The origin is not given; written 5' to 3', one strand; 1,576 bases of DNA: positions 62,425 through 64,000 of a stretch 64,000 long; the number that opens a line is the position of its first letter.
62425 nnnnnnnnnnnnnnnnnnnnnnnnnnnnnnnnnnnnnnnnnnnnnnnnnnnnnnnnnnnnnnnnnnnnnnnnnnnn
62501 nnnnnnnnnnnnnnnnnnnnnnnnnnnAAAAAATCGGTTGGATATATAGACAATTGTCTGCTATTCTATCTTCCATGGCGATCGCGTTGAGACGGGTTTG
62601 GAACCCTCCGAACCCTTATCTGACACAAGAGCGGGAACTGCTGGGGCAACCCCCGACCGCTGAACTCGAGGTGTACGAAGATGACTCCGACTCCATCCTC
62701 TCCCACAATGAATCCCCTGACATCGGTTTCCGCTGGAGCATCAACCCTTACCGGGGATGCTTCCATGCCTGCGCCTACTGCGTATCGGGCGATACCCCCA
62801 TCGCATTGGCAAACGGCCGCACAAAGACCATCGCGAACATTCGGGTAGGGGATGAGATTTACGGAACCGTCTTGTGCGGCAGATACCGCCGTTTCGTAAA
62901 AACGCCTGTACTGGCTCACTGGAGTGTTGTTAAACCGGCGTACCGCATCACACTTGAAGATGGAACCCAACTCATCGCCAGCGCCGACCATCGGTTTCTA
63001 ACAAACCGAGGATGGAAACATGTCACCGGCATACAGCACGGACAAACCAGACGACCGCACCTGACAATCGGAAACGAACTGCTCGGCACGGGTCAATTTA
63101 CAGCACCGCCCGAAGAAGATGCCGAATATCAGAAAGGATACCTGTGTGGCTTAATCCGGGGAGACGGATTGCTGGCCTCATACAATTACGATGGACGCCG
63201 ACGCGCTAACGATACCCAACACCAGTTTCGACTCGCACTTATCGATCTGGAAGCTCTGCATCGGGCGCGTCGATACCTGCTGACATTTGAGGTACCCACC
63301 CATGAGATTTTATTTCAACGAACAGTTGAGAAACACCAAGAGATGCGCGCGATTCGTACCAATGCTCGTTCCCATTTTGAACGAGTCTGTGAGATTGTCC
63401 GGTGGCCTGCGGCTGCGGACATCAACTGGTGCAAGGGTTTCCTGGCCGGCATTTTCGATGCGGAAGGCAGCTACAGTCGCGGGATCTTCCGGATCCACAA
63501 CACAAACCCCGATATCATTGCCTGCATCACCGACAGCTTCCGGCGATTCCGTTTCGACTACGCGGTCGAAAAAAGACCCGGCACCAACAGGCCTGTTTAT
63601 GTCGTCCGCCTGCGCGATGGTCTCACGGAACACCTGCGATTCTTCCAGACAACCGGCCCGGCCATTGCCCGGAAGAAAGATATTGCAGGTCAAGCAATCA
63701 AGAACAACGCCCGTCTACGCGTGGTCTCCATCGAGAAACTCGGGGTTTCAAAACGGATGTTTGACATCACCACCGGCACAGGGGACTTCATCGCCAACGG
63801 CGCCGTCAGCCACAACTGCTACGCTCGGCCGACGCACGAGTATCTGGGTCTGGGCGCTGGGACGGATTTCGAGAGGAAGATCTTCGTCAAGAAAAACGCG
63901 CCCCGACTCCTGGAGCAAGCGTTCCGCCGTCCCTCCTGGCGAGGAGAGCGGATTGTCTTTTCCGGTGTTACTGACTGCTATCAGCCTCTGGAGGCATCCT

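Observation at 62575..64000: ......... intein inserted inside the CxxxCxxC iron-sulfur motif of a radical SAM enzyme (gene missed by the ORF track)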

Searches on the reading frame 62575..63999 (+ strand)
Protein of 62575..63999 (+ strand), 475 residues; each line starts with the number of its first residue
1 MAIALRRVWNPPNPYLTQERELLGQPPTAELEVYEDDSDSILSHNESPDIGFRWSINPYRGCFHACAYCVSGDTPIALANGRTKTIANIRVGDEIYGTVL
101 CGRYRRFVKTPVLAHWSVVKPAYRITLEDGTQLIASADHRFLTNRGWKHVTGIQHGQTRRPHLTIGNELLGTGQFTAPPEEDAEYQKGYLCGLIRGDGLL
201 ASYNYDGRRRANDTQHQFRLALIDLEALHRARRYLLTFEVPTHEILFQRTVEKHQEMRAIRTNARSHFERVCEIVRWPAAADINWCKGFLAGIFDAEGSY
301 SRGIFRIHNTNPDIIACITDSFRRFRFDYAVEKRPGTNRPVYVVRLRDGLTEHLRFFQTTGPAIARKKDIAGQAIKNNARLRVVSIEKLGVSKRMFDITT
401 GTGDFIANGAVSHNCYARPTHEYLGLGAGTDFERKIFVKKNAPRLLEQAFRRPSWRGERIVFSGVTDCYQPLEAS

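Call 5: search_protein_families(library=pfam, proteins=[window:62575-63999:+], max_evalue=1)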
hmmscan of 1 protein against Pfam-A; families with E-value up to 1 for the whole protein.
window:62575-63999:+ (475 aa): 4 families
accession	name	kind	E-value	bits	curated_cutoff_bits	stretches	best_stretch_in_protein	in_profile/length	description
PF14890.11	Intein_splicing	-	1.9e-08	34.7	35.8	1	120-414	48-155/155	Intein splicing domain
PF14528.11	LAGLIDADG_3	-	0.00026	21.6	22.5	1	287-345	4-67/82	LAGLIDADG-like domain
PF14623.11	Vint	-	0.046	14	27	1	69-114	2-47/166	Hint-domain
PF05203.21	Hom_end_hint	-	0.19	12.2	32.1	1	69-98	1-30/228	Hom_end-associated Hint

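Call 6: search_protein_families(library=ncbifam, proteins=[window:62575-63999:+], max_evalue=1)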
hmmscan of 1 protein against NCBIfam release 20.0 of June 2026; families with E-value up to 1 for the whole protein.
window:62575-63999:+ (475 aa): 14 families
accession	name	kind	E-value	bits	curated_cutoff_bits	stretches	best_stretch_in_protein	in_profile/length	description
NF038136.1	rSAM_Rv_intein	exception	4.3e-112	375.8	700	1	31-473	37-393/574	intein-containing Rv2578c family radical SAM protein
NF033668.1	rSAM_PA0069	hypoth_equivalog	1e-39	136.5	360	2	414-474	73-133/348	PA0069 family radical SAM protein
NF038135.1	rSAM_Rv2578c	equivalog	7.9e-30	104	430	1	25-473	32-136/317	Rv2578c family radical SAM protein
NF005852.0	PRK07773.1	equivalog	5.5e-10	38.2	780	1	69-156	398-487/886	replicative DNA helicase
TIGR01445.1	intein_Nterm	domain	6.4e-08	33.5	24.5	1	69-143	1-83/83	intein N-terminal splicing region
NF003158.0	PRK04132.1-3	equivalog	4.3e-07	27.4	1750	1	116-157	698-739/1437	replication factor C small subunit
NF006207.0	PRK08332.1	equivalog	1.3e-05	22.7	2400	2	119-158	945-984/1684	vitamin B12-dependent ribonucleotide reductase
NF011418.0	PRK14845.1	equivalog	1.4e-05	23.1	756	2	374-415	434-475/1049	translation initiation factor IF-2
TIGR04470.1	rSAM_mob_pairB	equivalog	2.9e-05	23.6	410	1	38-70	6-36/285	radical SAM mobile pair protein B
NF038162.1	RtcB_rel_intein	exception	9e-05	20.6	1150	1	119-157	147-185/961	intein-containing RtcB family protein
NF007079.0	PRK09532.1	equivalog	0.0014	16.9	1525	1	66-146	772-853/876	DNA polymerase III subunit alpha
NF038098.1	GyrA_w_intein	exception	0.0034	15.3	1850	1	65-301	113-351/1232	intein-containing DNA gyrase subunit A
TIGR01443.1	intein_Cterm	domain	0.021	15.1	15.6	1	396-415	3-24/24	intein C-terminal splicing region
NF052663.1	RtcB_rel_intein2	exception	0.049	12.4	1050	1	69-146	78-156/626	intein-containing RctB family protein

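Call 7: find_homologous_proteins(query=window:62575-63999:+)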
Query window:62575-63999:+ (475 aa): 8000 proteins with E <= 0.001 among 8000 candidates; the best 120 are listed.
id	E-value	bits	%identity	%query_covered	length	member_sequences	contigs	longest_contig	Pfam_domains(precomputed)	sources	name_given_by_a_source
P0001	0.0e+0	1117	100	100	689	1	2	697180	PF04055.28,PF14890.12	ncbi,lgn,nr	ncbi:MAG: radical SAM protein [Candidatus Omnitrophica bacterium]|nr:radical SAM protein [Candidatus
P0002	8.9e-240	814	74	99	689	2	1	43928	PF04055.28,PF14890.12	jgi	-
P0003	3.5e-238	809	73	99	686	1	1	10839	PF04055.28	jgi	-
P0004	7.6e-238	808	72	100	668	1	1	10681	PF04055.28,PF14528.12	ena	-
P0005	2.7e-232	789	72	100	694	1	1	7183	PF04055.28,PF14528.12,PF14890.12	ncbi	-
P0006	4.0e-232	789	71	99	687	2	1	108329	PF04055.28,PF14528.12,PF14890.12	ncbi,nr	ncbi:MAG: radical SAM protein [Candidatus Omnitrophica bacterium]|nr:radical SAM protein [Candidatus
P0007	2.8e-228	776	69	99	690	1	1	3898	PF04055.28,PF14528.12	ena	-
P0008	5.7e-226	768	69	99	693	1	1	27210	PF04055.28,PF14528.12,PF14890.12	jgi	jgi:DNA repair photolyase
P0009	1.3e-220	751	69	99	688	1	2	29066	PF04055.28,PF14528.12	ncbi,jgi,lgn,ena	-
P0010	3.2e-220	750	68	99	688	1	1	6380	PF04055.28,PF14890.12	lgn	-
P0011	5.9e-220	749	68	100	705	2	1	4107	PF04055.28,PF14528.12,PF14890.12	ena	-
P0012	4.2e-218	743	68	99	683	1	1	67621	PF04055.28,PF14528.12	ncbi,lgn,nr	ncbi:MAG: radical SAM protein [Candidatus Omnitrophica bacterium]|nr:radical SAM protein [Candidatus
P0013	1.0e-217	741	68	99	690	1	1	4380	PF04055.28,PF14528.12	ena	-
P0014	7.8e-216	735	66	99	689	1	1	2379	PF04055.28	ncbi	-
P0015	2.3e-214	730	67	99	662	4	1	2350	PF04055.28,PF14528.12,PF14890.12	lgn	-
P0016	1.3e-213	728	66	100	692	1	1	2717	PF04055.28,PF14890.12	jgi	jgi:DNA repair photolyase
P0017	2.2e-211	720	67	99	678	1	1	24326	PF04055.28,PF14528.12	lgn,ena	-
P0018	2.0e-210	717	65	99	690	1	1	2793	PF04055.28,PF14528.12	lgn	-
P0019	1.4e-209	714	65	99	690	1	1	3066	PF04055.28,PF14528.12,PF14890.12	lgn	-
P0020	1.4e-209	714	65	99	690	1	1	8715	PF04055.28,PF14528.12,PF14890.12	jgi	jgi:DNA repair photolyase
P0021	2.3e-209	714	66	99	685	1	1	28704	PF04055.28,PF14528.12,PF14890.12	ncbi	-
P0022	3.3e-209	713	65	99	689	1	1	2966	PF04055.28,PF14528.12,PF14890.12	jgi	jgi:DNA repair photolyase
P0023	4.2e-209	713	66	99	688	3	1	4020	PF04055.28,PF14528.12,PF14890.12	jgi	jgi:DNA repair photolyase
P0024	8.0e-209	712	66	99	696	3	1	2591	PF04055.28,PF14528.12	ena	-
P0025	1.8e-208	711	65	99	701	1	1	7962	PF04055.28,PF14528.12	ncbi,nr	ncbi:MAG: LAGLIDADG family homing endonuclease [Candidatus Omnitrophota bacterium]|nr:LAGLIDADG fami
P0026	3.9e-208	710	65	99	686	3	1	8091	PF04055.28,PF14528.12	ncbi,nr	ncbi:MAG: radical SAM protein [Candidatus Omnitrophica bacterium]|nr:radical SAM protein [Candidatus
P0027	1.5e-207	708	66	100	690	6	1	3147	PF04055.28,PF14528.12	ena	-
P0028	3.0e-207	707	65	99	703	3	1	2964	PF04055.28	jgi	-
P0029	3.6e-207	706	64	100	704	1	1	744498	PF04055.28,PF14528.12,PF14890.12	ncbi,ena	-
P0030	3.9e-207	706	66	99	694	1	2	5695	PF04055.28,PF14528.12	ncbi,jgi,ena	-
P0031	7.6e-206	702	64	99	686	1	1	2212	PF04055.28,PF14528.12,PF14890.12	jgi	-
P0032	8.9e-206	702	65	99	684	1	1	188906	PF04055.28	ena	-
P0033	5.6e-205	699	64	99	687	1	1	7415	PF04055.28,PF14528.12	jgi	jgi:DNA repair photolyase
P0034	2.8e-204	697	63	99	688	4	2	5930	PF04055.28,PF14528.12,PF14890.12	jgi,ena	-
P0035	5.4e-204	696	65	99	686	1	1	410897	PF04055.28,PF14528.12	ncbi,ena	-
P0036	7.5e-204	696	63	99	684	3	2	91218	PF04055.28,PF14528.12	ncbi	-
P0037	1.6e-202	691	65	99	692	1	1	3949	PF04055.28,PF14890.12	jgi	jgi:DNA repair photolyase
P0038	3.6e-202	690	62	100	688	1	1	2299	PF04055.28,PF14528.12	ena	-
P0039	5.2e-202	689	63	99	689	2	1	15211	PF04055.28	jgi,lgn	jgi:DNA repair photolyase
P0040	6.4e-202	689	64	99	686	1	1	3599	PF04055.28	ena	-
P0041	1.1e-201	688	63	99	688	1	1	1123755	PF04055.28,PF14528.12,PF14890.12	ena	-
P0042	1.6e-201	688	64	99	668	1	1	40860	PF04055.28,PF14528.12,PF14890.12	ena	-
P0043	1.7e-201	688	64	99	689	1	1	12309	PF04055.28,PF14528.12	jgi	jgi:DNA repair photolyase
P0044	1.8e-201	688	63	99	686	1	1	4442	PF04055.28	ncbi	-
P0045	4.1e-201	687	62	99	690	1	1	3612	PF04055.28,PF14528.12,PF14890.12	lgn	-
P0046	7.2e-201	686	64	99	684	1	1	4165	PF04055.28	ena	-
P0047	9.5e-201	685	63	99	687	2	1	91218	PF04055.28,PF14528.12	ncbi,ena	-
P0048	1.1e-200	685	64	99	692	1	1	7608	PF04055.28,PF14528.12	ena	-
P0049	1.2e-200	685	64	99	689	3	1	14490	PF04055.28,PF14890.12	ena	-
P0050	1.2e-200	685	63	99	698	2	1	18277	PF04055.28,PF14528.12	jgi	-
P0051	1.4e-200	685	64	99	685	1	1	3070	PF04055.28,PF14528.12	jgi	jgi:DNA repair photolyase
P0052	1.6e-200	685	63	99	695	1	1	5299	PF04055.28,PF14528.12,PF14890.12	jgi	-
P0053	2.0e-200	684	66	96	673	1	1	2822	PF04055.28,PF14528.12,PF14890.12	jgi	jgi:DNA repair photolyase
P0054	3.4e-200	683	62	99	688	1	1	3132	PF04055.28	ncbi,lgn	ncbi:MAG: radical SAM protein [Thermoanaerobaculia bacterium]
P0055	3.5e-200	683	64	99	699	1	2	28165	PF04055.28,PF14528.12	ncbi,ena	-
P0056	4.1e-200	683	63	99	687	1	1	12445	PF04055.28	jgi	jgi:DNA repair photolyase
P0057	6.0e-200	683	64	99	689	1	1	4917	PF04055.28,PF14528.12,PF14890.12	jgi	jgi:DNA repair photolyase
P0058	4.7e-199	680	63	99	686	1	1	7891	PF04055.28,PF14528.12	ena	-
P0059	6.3e-199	679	63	99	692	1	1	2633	PF04055.28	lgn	-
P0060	1.5e-198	678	65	96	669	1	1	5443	PF04055.28,PF14528.12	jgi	jgi:DNA repair photolyase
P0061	1.6e-198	678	63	99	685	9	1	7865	PF04055.28,PF14528.12,PF14890.12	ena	-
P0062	3.2e-198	677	63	99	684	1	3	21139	PF04055.28,PF14528.12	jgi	jgi:DNA repair photolyase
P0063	3.9e-198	677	63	99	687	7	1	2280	PF04055.28,PF14890.12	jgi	jgi:DNA repair photolyase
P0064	5.2e-198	676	63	100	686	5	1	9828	PF04055.28,PF14528.12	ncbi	-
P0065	1.0e-197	675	63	99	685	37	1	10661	PF04055.28,PF14528.12,PF14890.12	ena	-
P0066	1.2e-197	675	62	99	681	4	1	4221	PF04055.28,PF14890.12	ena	-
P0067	4.4e-197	673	61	99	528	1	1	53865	PF14528.12,PF14890.12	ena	-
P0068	8.4e-197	672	63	99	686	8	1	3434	PF04055.28,PF14528.12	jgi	-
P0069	1.1e-196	672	60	98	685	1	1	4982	PF04055.28,PF14528.12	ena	-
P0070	1.6e-196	671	63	99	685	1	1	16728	PF04055.28,PF14528.12,PF14890.12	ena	-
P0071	1.8e-196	671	74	84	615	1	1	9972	PF04055.28,PF14890.12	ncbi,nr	ncbi:MAG: radical SAM protein [Candidatus Omnitrophica bacterium]|nr:radical SAM protein [Candidatus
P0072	2.5e-196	671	62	99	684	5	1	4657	PF04055.28,PF14528.12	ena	-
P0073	3.1e-196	670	61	99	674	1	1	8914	PF04055.28,PF14528.12,PF14890.12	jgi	jgi:DNA repair photolyase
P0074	6.0e-196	669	61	99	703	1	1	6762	PF04055.28,PF14528.12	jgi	jgi:DNA repair photolyase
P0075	9.4e-196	669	62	99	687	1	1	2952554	PF04055.28,PF14890.12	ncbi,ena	-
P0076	9.7e-196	669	63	99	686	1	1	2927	PF04055.28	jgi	jgi:DNA repair photolyase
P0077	1.1e-195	669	63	99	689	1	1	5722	PF04055.28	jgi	jgi:DNA repair photolyase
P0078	1.1e-195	669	63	99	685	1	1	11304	PF04055.28,PF14528.12,PF14890.12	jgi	jgi:DNA repair photolyase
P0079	1.6e-195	668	62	99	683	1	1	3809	PF04055.28,PF14528.12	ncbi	ncbi:MAG: radical SAM protein [Thermoanaerobaculia bacterium]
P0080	1.6e-195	668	62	99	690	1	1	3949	PF04055.28,PF14528.12,PF14890.12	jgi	jgi:DNA repair photolyase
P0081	2.0e-195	668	61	100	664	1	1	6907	PF04055.28,PF14890.12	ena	-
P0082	5.6e-195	666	61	98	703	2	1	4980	PF04055.28,PF14528.12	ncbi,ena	-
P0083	6.0e-195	666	62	99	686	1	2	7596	PF04055.28,PF14528.12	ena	-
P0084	7.8e-195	666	61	99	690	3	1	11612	PF04055.28,PF14528.12,PF14890.12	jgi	jgi:DNA repair photolyase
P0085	1.0e-194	665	62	99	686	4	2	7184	PF04055.28,PF14528.12,PF14890.12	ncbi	-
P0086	1.1e-194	665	61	99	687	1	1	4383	PF04055.28,PF14528.12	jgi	jgi:DNA repair photolyase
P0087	1.2e-194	665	61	98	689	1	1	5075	PF04055.28,PF14528.12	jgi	jgi:DNA repair photolyase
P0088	1.5e-194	665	62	99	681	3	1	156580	PF04055.28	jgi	-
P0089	1.6e-194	665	61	99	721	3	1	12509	PF04055.28,PF14528.12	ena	-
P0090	1.9e-194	665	61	99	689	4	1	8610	PF04055.28,PF14890.12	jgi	jgi:DNA repair photolyase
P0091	2.7e-194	664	62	99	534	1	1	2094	PF14528.12,PF14890.12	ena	-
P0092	2.9e-194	664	62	99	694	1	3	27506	PF04055.28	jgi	-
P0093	1.5e-193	662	61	99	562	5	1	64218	PF14528.12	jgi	jgi:hypothetical protein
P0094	7.3e-193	659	62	99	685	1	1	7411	PF04055.28,PF14528.12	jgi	-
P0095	1.0e-192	659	60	100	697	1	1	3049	PF04055.28,PF14528.12,PF14890.12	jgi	jgi:DNA repair photolyase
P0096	1.8e-192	658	61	99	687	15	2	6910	PF04055.28,PF14528.12,PF14890.12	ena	-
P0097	2.4e-192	658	60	99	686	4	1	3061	PF04055.28,PF14528.12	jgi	jgi:DNA repair photolyase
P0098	3.9e-192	657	61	99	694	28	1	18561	PF04055.28,PF14528.12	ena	-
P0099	6.3e-192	656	62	99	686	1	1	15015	PF04055.28,PF14528.12,PF14890.12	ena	-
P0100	1.0e-191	655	61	99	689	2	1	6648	PF04055.28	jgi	jgi:DNA repair photolyase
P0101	4.1e-191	654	61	99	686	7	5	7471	PF04055.28,PF14528.12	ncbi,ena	-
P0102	6.6e-191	653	61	99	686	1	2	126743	PF04055.28,PF14528.12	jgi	jgi:DNA repair photolyase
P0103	3.7e-190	650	60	99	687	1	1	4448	PF04055.28,PF14528.12,PF14890.12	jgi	jgi:DNA repair photolyase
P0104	7.0e-190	649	59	99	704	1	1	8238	PF04055.28,PF14528.12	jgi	jgi:DNA repair photolyase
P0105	1.1e-189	649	62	99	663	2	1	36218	PF04055.28,PF14528.12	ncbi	-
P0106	1.4e-189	648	59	99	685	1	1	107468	PF04055.28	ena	-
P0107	1.6e-189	648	61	99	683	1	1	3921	PF04055.28,PF14528.12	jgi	jgi:DNA repair photolyase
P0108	1.6e-189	648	62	99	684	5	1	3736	PF04055.28,PF14528.12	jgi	-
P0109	5.2e-189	647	60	99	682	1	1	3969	PF04055.28,PF14528.12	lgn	-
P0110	5.6e-189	646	61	99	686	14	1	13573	PF04055.28,PF14528.12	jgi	-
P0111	1.2e-188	645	60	100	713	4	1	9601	PF04055.28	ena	-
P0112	1.4e-188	645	60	99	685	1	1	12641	PF04055.28,PF14528.12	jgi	jgi:DNA repair photolyase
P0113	3.4e-188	644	62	96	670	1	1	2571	PF04055.28,PF14528.12,PF14890.12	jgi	jgi:DNA repair photolyase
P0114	4.9e-188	643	61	99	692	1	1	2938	PF04055.28,PF14528.12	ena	-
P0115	1.4e-187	642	60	99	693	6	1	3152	PF04055.28,PF14528.12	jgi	-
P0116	4.0e-187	640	60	98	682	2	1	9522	PF04055.28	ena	-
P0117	5.4e-187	640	60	100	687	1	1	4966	PF04055.28,PF14528.12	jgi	jgi:DNA repair photolyase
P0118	5.8e-187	640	60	99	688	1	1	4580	PF04055.28,PF14528.12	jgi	jgi:DNA repair photolyase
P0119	1.0e-186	639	60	99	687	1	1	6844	PF04055.28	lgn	-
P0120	2.6e-186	638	60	100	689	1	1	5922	PF04055.28,PF14528.12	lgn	-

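Call 17: search_protein_families(library=ncbifam, proteins=[P0001], max_evalue=0.001)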
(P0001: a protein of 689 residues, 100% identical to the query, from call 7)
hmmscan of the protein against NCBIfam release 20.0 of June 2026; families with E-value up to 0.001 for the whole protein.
P0001 (689 aa): 10 families
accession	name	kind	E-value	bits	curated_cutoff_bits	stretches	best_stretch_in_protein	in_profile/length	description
NF038136.1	rSAM_Rv_intein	exception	8.5e-142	473.9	700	1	31-620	37-542/574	intein-containing Rv2578c family radical SAM protein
NF033668.1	rSAM_PA0069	hypoth_equivalog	4.9e-107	357.9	360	2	414-689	73-348/348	PA0069 family radical SAM protein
NF038135.1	rSAM_Rv2578c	equivalog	1.6e-62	211.4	430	1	25-622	32-287/317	Rv2578c family radical SAM protein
TIGR04470.1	rSAM_mob_pairB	equivalog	1.8e-25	89.9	410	1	454-621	67-227/285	radical SAM mobile pair protein B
NF005852.0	PRK07773.1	equivalog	1.5e-09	36.7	780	1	69-156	398-487/886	replicative DNA helicase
TIGR01445.1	intein_Nterm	domain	1.2e-07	32.6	24.5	1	69-143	1-83/83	intein N-terminal splicing region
NF003158.0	PRK04132.1-3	equivalog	1.2e-06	26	1750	1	117-157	699-739/1437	replication factor C small subunit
NF011418.0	PRK14845.1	equivalog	3.9e-05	21.6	756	0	374-415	434-475/1049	translation initiation factor IF-2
NF006207.0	PRK08332.1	equivalog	4.9e-05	20.7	2400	0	119-158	945-984/1684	vitamin B12-dependent ribonucleotide reductase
NF038162.1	RtcB_rel_intein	exception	0.0003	18.9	1150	0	119-157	147-185/961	intein-containing RtcB family protein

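Call 18: search_protein_families(library=pfam, proteins=[P0001], max_evalue=0.1)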
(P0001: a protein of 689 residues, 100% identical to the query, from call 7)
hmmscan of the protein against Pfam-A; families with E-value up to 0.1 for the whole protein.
P0001 (689 aa): 4 families
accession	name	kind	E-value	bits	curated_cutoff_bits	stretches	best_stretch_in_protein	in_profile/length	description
PF04055.27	Radical_SAM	-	1.8e-12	48.2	29.5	1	446-581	34-165/166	Radical SAM superfamily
PF14890.11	Intein_splicing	-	4.6e-08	33.5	35.8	1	120-414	48-155/155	Intein splicing domain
PF14528.11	LAGLIDADG_3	-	0.0007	20.3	22.5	0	287-345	4-67/82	LAGLIDADG-like domain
PF14623.11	Vint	-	0.075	13.3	27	0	69-114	2-47/166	Hint-domain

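Call 39: find_encoding_contigs(protein=P0001, flank=6000, max_places=3)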
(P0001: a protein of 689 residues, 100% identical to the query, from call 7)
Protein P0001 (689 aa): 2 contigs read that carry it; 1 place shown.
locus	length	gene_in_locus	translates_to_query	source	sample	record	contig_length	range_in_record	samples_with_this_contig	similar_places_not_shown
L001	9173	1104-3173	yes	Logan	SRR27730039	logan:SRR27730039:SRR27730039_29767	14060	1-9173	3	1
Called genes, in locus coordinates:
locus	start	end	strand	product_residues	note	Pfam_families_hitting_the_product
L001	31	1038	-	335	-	PF01171:ATP_bind_3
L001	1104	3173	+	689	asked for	PF14890:Intein_splicing, PF04055:Radical_SAM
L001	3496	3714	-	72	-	-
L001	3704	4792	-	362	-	PF03054:tRNA_Me_trans, PF20259:tRNA_Me_trans_M, PF20258:tRNA_Me_trans_C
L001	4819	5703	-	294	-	PF02548:Pantoate_transf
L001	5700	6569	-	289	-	PF00763:THF_DHG_CYH, PF02882:THF_DHG_CYH_C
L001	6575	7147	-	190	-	PF04961:FTCD_C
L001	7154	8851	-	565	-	PF01268:FTHFS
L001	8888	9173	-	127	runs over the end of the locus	PF08378:NERD, PF02021:UPF0102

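Call 51: find_encoding_contigs(protein=P0002, flank=4000, max_places=2)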
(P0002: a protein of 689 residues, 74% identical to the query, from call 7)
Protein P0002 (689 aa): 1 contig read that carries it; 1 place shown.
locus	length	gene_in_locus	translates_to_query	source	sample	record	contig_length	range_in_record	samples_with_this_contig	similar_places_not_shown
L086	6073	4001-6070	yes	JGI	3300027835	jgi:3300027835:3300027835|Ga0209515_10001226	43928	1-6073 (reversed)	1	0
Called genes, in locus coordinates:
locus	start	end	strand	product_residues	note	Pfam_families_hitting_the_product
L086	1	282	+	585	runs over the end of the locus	PF17297:PEPCK_N, PF00821:PEPCK_GTP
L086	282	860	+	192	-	PF20046:DUF6448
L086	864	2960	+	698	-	PF19335:HMBD, PF00122:E1-E2_ATPase, PF00702:Hydrolase, PF08282:Hydrolase_3 (faint)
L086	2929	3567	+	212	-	PF12766:Pyridox_oxase_2 (weak), PF01243:PNPOx_N, PF10590:PNP_phzG_C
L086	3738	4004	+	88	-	PF10543:ORF6N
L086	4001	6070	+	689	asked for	PF14890:Intein_splicing (faint), PF04055:Radical_SAM (weak)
